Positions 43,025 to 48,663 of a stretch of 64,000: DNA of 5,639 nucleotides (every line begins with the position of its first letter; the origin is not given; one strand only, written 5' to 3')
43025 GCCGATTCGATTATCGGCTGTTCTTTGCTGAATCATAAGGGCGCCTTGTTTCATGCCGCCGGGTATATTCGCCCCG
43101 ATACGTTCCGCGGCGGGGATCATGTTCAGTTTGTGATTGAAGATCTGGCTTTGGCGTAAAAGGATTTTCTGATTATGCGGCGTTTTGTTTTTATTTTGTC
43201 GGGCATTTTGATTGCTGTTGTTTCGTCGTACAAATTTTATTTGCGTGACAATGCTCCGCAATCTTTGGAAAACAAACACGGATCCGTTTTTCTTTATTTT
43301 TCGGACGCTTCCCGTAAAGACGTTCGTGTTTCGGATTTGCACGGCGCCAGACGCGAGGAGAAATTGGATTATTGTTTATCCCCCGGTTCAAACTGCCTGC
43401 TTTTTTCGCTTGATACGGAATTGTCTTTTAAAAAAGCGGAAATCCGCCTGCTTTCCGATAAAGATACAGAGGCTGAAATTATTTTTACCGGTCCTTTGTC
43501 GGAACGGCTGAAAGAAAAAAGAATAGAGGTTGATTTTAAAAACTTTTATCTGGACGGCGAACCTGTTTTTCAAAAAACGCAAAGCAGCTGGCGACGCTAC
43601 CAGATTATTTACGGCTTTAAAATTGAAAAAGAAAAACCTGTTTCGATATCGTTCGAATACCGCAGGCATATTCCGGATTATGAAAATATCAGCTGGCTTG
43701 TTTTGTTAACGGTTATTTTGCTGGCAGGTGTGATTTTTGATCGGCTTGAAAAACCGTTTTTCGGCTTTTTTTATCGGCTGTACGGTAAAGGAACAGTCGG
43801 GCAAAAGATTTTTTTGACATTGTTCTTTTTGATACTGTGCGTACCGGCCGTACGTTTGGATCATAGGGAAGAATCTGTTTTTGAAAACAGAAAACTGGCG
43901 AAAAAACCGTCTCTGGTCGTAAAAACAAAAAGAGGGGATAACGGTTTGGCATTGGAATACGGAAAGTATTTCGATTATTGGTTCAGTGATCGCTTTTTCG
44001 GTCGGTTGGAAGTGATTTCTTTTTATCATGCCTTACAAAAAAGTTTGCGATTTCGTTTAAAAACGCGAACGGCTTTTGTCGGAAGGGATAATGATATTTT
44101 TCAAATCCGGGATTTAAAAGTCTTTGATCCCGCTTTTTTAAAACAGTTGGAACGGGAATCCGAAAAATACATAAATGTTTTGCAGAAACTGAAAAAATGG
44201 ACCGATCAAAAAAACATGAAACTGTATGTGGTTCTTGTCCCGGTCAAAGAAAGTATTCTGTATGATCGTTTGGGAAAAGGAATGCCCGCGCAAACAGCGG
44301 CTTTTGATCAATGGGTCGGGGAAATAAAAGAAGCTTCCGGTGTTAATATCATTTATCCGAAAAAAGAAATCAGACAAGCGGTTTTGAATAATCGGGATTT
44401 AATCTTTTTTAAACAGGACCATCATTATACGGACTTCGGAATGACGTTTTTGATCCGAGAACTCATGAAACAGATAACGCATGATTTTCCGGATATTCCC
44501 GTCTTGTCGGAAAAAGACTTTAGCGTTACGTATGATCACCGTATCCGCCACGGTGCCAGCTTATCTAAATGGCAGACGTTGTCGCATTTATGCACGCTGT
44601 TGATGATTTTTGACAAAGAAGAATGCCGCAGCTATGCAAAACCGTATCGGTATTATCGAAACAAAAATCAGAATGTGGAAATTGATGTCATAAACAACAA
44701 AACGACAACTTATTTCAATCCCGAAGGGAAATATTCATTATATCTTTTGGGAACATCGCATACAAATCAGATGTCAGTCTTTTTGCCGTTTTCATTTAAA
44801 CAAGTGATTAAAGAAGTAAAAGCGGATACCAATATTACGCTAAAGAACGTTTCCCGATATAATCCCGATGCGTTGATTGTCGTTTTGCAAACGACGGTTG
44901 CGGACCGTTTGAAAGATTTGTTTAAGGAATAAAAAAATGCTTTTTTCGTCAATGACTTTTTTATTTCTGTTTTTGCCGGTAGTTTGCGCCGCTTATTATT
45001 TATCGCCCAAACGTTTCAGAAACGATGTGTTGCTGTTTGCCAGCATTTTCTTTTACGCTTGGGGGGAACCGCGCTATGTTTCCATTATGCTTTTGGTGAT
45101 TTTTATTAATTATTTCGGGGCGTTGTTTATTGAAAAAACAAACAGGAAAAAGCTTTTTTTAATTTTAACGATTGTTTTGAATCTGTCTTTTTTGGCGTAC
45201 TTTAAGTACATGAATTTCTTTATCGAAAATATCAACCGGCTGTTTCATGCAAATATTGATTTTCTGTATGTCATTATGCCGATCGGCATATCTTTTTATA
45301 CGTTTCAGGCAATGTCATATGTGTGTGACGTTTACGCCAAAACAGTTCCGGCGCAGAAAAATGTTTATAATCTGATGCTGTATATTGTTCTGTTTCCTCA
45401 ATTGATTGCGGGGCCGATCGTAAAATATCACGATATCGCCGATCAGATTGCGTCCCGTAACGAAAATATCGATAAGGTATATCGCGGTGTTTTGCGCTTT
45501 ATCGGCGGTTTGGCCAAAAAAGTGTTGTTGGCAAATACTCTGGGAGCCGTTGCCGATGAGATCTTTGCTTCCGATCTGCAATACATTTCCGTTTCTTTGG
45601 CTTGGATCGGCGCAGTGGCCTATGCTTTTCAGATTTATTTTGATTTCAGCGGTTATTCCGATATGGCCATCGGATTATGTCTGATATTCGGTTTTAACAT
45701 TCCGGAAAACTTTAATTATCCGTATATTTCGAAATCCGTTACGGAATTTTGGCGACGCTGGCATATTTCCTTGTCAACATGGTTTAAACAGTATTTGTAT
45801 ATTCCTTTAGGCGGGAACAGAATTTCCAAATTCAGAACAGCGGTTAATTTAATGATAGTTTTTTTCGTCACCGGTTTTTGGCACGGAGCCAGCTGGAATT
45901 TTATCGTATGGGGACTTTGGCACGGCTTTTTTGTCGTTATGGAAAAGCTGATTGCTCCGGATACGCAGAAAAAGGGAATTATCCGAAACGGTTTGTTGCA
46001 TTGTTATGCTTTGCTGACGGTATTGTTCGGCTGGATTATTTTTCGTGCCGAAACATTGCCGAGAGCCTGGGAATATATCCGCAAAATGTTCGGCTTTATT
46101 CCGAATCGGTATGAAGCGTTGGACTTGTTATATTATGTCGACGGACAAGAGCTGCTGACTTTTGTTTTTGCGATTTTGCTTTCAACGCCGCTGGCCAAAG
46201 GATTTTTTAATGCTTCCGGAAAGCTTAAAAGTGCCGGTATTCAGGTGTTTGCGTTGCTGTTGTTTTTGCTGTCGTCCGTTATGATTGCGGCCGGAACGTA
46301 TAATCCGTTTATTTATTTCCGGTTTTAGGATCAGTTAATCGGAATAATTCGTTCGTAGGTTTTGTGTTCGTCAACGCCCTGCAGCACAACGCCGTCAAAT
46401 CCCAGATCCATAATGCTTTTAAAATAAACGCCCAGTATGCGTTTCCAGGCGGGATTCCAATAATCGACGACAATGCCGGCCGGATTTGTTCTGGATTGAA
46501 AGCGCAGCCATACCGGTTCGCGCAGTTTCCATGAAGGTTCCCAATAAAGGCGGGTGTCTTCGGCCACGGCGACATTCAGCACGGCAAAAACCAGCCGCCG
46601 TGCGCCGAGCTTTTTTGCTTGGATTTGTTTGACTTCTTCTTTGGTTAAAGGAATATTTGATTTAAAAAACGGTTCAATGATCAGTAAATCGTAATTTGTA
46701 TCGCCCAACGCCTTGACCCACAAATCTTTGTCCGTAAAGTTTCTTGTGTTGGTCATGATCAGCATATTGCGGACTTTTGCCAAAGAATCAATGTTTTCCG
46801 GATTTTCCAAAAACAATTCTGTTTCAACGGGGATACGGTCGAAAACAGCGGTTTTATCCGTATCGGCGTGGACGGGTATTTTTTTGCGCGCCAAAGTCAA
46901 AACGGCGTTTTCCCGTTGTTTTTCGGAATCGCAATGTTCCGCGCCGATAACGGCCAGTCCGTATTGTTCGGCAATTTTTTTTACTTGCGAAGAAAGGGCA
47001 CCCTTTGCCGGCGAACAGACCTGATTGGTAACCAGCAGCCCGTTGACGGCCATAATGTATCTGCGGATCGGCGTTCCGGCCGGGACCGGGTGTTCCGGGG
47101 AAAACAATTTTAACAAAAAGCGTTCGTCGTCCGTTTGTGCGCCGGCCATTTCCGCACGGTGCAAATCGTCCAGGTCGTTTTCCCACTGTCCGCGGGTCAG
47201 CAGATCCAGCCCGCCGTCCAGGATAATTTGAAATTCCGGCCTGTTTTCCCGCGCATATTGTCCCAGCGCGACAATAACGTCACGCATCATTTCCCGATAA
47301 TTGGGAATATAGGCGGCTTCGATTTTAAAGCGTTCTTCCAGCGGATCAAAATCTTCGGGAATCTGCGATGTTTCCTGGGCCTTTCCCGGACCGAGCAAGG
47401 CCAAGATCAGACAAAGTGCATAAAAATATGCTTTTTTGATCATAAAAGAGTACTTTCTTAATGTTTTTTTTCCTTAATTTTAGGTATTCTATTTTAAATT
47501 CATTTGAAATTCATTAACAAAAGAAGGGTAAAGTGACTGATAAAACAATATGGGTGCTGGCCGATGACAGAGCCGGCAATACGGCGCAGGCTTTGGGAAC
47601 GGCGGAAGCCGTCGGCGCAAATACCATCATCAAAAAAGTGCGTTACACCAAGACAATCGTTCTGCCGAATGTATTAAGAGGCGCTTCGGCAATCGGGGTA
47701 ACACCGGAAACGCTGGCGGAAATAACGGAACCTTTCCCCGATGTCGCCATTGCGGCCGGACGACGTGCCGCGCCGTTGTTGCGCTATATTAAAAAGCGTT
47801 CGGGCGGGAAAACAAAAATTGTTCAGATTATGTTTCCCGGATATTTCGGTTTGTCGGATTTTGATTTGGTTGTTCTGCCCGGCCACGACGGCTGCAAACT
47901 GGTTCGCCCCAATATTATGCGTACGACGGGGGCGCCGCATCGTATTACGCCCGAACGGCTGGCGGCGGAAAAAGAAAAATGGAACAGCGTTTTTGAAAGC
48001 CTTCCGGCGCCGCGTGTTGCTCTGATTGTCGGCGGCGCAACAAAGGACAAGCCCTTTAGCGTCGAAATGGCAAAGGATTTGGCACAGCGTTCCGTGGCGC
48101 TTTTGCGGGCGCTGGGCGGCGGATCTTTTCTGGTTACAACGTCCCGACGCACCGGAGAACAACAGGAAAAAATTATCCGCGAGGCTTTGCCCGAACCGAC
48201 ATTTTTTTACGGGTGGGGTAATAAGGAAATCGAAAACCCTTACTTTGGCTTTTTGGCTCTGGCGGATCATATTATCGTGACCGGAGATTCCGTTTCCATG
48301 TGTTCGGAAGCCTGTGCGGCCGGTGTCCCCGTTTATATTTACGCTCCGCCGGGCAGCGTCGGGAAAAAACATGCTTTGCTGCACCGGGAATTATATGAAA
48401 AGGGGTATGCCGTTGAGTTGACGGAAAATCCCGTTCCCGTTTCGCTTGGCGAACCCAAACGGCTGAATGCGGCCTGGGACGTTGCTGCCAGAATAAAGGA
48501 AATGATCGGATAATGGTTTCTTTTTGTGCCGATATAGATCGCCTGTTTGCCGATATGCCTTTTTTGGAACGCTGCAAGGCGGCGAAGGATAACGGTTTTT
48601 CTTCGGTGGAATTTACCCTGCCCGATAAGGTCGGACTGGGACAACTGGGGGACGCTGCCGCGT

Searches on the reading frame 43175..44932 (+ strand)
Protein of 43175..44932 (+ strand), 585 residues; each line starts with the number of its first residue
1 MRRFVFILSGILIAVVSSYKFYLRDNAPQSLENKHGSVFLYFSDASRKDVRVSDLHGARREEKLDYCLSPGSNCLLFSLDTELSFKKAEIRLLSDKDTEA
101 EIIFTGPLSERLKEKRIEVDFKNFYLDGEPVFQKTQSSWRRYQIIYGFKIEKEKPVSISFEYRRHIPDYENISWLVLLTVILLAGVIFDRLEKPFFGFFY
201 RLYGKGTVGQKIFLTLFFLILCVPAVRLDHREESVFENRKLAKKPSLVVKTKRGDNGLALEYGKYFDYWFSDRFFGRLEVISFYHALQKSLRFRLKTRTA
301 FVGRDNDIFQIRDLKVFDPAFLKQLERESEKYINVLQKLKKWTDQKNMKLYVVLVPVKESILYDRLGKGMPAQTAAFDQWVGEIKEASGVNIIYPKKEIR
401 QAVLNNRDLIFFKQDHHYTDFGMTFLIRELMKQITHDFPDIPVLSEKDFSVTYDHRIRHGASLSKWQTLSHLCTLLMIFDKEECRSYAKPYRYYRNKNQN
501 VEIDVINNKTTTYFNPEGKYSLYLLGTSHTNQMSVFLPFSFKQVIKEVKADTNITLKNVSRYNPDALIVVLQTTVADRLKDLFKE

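Call 29: search_protein_families(library=pfam, proteins=[window:43175-44932:+], max_evalue=0.00001)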
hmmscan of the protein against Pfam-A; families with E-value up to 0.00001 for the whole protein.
window:43175-44932:+ (585 aa): 1 family
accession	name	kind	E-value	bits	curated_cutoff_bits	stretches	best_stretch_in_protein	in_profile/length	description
PF16822.11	ALGX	-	9.4e-11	42.3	26.5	1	326-531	22-213/268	SGNH hydrolase-like domain, acetyltransferase AlgX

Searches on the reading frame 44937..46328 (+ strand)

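Call 29: search_protein_families(library=pfam, proteins=[window:44937-46328:+], max_evalue=0.00001)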
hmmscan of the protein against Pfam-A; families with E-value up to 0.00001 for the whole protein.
window:44937-46328:+ (463 aa): 1 family
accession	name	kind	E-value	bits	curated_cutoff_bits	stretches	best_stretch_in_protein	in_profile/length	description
PF03062.24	MBOAT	-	3.7e-34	118.9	27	1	142-348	80-306/337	MBOAT, membrane-bound O-acyltransferase family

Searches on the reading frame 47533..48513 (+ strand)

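Call 29: search_protein_families(library=pfam, proteins=[window:47533-48513:+], max_evalue=0.00001)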
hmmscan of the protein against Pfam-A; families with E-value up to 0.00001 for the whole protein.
window:47533-48513:+ (326 aa): 1 family
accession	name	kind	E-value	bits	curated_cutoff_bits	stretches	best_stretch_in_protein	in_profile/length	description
PF06258.17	Mito_fiss_Elm1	-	5e-81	272.6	27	1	14-324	1-303/304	Mitochondrial fission ELM1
